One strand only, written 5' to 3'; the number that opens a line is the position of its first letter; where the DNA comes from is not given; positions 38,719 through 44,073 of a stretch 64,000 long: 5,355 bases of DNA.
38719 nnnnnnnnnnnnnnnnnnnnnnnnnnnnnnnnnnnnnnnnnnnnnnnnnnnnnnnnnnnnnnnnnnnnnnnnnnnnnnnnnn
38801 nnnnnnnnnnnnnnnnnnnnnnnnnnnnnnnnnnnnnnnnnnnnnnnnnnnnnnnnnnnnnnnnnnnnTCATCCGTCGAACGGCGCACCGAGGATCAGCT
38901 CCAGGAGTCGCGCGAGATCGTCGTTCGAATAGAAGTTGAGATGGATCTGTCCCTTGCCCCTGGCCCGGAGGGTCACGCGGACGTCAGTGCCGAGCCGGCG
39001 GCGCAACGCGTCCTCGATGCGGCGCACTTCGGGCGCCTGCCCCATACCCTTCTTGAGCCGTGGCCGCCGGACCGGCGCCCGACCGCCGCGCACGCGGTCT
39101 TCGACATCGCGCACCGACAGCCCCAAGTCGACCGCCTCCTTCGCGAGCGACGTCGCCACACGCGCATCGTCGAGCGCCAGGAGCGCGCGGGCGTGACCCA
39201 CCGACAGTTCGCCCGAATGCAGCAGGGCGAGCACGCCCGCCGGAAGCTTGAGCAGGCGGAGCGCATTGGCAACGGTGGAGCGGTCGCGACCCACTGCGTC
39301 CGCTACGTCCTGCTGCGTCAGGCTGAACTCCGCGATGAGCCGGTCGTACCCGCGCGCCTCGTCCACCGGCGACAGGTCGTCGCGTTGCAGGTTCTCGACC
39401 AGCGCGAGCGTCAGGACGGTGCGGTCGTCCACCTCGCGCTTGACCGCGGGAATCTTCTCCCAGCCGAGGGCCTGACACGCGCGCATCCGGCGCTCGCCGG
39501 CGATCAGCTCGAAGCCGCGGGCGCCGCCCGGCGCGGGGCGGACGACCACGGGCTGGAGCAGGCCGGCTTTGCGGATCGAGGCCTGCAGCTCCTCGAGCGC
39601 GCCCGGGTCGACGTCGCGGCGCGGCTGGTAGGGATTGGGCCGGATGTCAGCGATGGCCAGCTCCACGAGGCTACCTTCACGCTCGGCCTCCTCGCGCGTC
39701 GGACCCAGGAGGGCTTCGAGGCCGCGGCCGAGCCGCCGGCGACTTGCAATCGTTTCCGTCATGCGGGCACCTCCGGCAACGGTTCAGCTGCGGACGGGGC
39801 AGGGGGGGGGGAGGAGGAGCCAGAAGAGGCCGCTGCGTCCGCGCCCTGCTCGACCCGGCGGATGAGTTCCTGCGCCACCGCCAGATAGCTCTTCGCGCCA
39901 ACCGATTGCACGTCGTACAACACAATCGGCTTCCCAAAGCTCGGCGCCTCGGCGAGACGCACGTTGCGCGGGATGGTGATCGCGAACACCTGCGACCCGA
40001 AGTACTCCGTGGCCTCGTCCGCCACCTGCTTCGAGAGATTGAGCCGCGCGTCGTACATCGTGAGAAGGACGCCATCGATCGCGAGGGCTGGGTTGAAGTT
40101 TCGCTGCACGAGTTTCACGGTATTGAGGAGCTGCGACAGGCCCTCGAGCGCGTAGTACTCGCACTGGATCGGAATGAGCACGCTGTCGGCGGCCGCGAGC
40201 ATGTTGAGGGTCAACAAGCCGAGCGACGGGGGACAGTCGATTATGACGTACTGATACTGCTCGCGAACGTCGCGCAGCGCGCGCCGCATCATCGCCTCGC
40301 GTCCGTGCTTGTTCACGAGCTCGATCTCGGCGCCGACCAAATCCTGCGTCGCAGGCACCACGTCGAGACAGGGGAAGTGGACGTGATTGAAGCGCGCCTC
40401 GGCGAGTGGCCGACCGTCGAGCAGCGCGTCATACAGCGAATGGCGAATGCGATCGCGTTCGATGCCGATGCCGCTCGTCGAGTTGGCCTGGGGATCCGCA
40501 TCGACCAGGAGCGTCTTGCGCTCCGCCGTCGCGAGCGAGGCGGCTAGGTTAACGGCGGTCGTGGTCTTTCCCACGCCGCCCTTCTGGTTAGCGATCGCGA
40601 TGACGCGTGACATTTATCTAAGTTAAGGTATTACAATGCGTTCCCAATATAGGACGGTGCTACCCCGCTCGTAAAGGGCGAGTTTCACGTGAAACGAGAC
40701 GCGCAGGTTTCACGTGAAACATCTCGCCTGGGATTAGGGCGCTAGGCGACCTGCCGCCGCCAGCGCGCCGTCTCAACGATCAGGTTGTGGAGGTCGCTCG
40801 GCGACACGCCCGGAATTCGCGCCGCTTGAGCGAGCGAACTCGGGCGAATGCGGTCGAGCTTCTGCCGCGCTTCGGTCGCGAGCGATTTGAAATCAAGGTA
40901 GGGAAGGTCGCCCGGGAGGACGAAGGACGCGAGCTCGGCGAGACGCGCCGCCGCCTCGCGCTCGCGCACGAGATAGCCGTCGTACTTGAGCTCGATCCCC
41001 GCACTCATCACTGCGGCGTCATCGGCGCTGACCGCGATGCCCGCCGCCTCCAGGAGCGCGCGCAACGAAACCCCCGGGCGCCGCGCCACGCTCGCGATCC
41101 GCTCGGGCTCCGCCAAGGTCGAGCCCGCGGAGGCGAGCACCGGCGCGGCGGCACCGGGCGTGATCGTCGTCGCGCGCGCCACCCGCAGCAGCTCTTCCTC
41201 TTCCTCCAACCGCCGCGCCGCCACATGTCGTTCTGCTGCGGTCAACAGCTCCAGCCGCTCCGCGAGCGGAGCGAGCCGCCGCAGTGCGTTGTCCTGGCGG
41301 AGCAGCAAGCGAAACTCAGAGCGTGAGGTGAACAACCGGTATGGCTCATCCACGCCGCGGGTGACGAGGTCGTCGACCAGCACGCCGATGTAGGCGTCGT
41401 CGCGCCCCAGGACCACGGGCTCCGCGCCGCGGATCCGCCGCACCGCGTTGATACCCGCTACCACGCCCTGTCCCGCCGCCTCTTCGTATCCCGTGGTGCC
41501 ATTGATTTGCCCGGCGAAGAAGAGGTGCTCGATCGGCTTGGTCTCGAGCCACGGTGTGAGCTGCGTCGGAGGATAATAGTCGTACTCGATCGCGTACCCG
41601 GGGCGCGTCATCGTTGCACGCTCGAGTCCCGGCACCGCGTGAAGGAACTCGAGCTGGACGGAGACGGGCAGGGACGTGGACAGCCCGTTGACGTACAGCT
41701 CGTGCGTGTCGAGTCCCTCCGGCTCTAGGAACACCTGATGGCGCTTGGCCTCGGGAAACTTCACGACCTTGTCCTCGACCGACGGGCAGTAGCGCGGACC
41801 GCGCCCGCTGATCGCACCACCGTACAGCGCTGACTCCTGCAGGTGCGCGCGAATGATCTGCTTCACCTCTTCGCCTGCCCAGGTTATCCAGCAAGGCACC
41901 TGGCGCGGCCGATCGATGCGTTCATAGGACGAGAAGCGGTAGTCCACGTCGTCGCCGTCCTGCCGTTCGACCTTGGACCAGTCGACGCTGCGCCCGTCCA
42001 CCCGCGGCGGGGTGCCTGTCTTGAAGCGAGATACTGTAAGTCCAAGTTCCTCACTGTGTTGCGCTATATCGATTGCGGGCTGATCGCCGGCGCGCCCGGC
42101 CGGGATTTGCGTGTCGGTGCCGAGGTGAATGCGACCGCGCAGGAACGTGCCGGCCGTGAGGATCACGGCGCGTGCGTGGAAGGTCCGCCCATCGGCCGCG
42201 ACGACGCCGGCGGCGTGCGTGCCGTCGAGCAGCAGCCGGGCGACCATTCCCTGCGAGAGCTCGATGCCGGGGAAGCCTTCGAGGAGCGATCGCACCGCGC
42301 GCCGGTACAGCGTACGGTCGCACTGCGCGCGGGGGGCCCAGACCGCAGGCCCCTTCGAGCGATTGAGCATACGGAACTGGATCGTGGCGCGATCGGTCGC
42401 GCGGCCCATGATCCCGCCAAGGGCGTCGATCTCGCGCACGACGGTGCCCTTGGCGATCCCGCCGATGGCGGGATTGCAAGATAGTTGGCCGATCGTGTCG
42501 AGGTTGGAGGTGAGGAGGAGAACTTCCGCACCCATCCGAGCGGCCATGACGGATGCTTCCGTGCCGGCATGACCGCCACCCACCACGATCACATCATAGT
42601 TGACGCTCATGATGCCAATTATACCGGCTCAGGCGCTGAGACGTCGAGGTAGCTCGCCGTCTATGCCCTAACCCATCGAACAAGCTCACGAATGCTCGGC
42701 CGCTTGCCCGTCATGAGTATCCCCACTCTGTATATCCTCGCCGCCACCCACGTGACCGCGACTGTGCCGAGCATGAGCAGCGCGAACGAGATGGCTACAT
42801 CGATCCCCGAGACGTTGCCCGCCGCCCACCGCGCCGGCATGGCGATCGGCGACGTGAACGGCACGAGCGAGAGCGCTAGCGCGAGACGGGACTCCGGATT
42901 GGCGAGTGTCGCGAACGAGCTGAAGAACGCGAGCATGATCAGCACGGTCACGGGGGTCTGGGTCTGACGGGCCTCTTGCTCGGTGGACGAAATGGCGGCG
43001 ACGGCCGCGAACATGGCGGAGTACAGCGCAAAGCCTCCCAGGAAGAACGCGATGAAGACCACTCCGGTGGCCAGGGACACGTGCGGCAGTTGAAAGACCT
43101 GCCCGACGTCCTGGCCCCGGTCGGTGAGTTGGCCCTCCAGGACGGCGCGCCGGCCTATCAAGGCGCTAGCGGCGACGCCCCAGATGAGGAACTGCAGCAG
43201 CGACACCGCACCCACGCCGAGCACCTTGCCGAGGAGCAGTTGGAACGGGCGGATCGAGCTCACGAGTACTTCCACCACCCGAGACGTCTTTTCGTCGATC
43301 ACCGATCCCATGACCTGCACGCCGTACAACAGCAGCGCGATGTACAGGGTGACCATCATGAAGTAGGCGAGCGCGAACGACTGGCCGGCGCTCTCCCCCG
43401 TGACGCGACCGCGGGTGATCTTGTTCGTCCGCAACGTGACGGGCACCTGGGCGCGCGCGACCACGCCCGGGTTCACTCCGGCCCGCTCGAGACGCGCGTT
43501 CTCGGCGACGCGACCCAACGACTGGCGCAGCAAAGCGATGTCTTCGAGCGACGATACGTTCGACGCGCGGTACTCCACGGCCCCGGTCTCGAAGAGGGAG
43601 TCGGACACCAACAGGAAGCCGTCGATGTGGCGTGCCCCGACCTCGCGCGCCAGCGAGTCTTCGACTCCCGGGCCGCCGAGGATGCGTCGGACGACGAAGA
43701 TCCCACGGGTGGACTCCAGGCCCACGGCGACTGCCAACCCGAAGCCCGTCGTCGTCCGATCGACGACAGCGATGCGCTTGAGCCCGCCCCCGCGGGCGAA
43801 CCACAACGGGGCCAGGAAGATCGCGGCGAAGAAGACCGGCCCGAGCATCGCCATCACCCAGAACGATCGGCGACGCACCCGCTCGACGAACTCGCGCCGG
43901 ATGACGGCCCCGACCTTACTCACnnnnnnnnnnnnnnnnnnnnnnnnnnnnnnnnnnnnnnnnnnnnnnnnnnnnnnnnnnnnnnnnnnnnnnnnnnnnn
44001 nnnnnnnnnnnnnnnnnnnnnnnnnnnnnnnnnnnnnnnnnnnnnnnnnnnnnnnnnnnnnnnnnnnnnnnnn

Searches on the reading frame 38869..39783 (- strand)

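Call 42: search_protein_families(library=pfam, proteins=[window:38869-39783:-], max_evalue=0.00001)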
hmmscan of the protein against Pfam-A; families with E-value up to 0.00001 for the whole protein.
window:38869-39783:- (304 aa): 3 families
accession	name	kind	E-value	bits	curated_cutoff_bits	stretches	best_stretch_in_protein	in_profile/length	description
PF17762.8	HTH_ParB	-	6.7e-33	113.3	22.6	1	136-232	2-98/102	ParB HTH domain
PF02195.25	ParB_N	-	1.2e-31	109.1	26.3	1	39-133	3-95/95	ParB N-terminal domain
PF23552.2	ParB_C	-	2.8e-09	36.7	23.8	1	250-297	2-49/50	ParB dimerisation domain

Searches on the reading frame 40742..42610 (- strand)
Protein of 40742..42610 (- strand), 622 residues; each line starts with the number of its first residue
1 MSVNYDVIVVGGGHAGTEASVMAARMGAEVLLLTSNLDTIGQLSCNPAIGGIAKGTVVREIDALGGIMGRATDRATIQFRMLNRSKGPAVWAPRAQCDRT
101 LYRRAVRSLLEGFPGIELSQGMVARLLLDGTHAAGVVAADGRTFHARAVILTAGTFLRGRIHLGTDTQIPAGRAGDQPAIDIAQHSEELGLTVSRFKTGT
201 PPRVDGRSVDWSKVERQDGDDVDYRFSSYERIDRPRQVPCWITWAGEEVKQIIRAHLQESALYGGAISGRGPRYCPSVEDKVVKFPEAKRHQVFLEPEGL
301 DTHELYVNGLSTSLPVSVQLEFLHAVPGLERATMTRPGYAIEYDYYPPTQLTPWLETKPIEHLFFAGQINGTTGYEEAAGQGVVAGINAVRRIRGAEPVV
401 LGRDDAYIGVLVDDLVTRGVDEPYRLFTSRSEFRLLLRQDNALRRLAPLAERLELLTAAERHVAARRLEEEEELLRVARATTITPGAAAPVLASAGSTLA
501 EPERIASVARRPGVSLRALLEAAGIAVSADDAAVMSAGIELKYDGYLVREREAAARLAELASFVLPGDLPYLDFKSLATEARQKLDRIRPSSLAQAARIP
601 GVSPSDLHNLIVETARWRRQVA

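Call 42: search_protein_families(library=pfam, proteins=[window:40742-42610:-], max_evalue=0.00001)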
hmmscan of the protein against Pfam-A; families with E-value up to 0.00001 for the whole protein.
window:40742-42610:- (622 aa): 4 families
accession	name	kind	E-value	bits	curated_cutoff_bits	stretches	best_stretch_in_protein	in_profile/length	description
PF01134.28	GIDA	-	3.6e-156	520.6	22.1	1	6-396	1-390/391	Glucose inhibited division protein A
PF13932.14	SAM_GIDA_C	-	1.1e-17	64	27.1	1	556-610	2-56/57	tRNA modifying enzyme MnmG/GidA C-terminal helical bundle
PF12831.13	FAD_oxidored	-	2.2e-07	31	27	1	6-150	1-141/416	FAD dependent oxidoreductase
PF21680.2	GIDA_C_1st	-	9.3e-07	30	24.7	0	468-550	11-95/96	tRNA modifying enzyme MnmG/GidA C-terminal helical domain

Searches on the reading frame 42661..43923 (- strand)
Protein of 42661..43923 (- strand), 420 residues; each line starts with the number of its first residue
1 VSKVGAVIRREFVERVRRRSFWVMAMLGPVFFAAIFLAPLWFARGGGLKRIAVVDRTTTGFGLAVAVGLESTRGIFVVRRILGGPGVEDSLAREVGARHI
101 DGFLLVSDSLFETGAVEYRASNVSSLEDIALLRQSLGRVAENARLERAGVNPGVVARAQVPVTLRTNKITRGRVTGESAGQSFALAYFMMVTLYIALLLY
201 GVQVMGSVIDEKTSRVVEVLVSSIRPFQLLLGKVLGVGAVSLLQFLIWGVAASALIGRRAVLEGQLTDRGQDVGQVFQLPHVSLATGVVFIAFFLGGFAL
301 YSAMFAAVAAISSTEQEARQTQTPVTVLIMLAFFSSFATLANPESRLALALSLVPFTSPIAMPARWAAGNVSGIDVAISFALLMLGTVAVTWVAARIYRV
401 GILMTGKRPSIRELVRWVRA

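Call 42: search_protein_families(library=pfam, proteins=[window:42661-43923:-], max_evalue=0.00001)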
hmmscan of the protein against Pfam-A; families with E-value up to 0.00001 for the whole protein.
window:42661-43923:- (420 aa): 1 family
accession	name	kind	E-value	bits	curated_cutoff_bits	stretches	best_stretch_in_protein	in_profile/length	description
PF12698.13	ABC2_membrane_3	-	4.7e-39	134.9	31.6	1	19-395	1-346/347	ABC-2 family transporter protein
